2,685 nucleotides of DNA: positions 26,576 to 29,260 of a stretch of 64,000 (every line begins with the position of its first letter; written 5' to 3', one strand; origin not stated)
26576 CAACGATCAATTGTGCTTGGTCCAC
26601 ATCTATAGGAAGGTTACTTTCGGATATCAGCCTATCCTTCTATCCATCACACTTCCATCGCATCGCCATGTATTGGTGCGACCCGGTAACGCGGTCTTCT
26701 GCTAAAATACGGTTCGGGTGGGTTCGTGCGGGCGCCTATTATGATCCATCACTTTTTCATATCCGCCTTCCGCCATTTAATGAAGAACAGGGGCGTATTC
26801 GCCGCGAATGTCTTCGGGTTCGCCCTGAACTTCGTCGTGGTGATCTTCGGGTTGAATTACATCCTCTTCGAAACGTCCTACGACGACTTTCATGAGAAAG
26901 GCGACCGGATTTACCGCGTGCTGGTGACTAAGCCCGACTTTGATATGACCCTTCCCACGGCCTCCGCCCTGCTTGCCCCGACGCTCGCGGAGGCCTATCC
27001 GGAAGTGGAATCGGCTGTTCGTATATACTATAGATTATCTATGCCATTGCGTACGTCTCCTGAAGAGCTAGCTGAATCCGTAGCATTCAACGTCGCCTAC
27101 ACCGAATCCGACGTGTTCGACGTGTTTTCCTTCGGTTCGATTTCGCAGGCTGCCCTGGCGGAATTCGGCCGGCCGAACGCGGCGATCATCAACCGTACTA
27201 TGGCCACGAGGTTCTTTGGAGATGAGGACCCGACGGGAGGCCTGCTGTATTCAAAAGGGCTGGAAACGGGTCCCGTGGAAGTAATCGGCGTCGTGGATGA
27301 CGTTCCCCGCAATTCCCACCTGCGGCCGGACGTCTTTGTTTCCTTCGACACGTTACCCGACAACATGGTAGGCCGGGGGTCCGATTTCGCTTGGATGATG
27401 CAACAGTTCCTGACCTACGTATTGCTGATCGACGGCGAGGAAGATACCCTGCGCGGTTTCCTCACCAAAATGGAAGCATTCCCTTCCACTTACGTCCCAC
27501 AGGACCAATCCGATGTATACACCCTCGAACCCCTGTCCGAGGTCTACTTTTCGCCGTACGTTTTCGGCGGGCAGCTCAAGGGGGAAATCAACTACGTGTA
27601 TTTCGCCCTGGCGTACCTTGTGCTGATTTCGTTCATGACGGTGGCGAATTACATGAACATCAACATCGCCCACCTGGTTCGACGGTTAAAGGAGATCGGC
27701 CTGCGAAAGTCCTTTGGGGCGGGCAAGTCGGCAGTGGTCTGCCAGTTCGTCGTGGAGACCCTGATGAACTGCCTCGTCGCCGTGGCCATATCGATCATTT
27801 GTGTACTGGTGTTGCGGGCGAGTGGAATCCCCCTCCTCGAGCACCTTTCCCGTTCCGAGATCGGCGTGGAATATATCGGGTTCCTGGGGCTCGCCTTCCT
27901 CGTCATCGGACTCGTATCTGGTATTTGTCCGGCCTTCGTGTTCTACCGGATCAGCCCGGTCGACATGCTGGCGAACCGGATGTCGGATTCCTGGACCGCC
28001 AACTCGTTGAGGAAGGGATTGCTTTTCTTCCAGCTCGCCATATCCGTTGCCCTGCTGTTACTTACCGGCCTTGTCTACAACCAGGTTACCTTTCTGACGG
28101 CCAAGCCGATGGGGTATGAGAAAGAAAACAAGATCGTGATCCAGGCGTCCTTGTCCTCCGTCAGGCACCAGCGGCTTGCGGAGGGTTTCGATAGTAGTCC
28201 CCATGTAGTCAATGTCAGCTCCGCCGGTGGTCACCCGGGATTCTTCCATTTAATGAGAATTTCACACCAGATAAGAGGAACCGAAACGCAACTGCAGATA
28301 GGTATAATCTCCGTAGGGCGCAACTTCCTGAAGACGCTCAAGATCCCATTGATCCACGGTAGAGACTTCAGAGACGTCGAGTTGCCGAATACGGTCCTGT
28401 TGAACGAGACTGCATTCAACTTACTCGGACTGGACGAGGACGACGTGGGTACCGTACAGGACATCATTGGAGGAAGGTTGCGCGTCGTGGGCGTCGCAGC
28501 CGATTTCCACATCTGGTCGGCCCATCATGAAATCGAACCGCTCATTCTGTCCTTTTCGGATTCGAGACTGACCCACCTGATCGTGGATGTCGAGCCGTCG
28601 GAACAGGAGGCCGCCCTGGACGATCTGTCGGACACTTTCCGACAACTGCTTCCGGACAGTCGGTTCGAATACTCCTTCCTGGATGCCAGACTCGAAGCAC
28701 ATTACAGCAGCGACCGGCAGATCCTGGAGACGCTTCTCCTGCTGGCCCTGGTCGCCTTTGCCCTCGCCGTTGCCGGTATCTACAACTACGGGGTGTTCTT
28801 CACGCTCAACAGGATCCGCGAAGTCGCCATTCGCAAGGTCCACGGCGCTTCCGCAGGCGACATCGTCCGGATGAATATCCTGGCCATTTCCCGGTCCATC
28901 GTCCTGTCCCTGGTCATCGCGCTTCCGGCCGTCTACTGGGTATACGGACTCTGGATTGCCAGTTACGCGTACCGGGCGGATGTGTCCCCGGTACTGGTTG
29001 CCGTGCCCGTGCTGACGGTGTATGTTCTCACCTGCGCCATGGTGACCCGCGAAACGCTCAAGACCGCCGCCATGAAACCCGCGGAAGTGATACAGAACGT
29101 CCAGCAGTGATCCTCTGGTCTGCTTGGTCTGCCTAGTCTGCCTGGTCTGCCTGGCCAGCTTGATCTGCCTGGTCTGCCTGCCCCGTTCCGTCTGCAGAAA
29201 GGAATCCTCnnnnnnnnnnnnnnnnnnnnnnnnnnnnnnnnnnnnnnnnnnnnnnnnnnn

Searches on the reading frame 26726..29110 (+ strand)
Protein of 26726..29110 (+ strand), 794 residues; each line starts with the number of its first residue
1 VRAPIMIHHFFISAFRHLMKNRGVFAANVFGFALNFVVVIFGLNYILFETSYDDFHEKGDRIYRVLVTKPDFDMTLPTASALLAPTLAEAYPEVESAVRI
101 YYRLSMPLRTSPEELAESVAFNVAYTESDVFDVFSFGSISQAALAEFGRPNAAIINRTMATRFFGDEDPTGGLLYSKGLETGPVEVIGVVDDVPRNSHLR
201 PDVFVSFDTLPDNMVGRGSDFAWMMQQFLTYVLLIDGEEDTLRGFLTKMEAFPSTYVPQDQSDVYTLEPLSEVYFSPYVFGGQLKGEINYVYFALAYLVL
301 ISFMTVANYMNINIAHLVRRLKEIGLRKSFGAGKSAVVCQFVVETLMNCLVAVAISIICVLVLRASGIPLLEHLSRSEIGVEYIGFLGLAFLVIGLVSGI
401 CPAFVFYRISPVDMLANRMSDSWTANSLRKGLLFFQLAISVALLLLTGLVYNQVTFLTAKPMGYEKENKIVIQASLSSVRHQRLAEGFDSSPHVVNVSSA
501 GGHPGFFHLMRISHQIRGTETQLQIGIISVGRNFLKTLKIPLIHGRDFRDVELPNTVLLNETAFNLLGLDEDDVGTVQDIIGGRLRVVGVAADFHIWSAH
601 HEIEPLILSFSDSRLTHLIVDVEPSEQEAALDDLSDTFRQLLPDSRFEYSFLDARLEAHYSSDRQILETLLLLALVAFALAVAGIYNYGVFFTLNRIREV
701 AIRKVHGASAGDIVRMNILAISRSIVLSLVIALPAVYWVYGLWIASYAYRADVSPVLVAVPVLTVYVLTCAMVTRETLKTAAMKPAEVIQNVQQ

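Call 3: search_protein_families(library=pfam, proteins=[window:26741-29110:+], max_evalue=0.1)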
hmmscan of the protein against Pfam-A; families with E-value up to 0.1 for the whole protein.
window:26741-29110:+ (789 aa): 2 families
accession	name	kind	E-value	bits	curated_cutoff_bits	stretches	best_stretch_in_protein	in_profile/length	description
PF12704.14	MacB_PCD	-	1.1e-19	72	27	2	31-233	12-195/207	MacB-like periplasmic core domain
PF02687.27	FtsX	-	5.9e-13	49.4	25.5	2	292-404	3-118/120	FtsX-like permease C-terminal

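Call 90: search_protein_families(library=ncbifam, proteins=[window:26726-29110:+], max_evalue=0.00001)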
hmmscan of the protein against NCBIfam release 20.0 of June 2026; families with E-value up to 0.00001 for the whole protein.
window:26726-29110:+ (794 aa): 3 families
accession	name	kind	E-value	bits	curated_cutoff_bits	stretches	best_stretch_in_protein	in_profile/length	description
TIGR03434.1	ADOP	subfamily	3.1e-55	187.6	622.3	2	267-759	256-770/803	ADOP family duplicated permease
NF038008.1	ABC_perm_DarB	equivalog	1.5e-21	76.1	700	1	290-775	272-769/777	darobactin export ABC transporter permease subunit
NF007826.0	PRK10535.1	equivalog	1.8e-09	36.4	966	1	307-417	538-647/648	macrolide ABC transporter ATP-binding protein/permease MacB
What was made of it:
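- Checked: It is a duplicated, ADOP-like permease (calls 3, 90).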
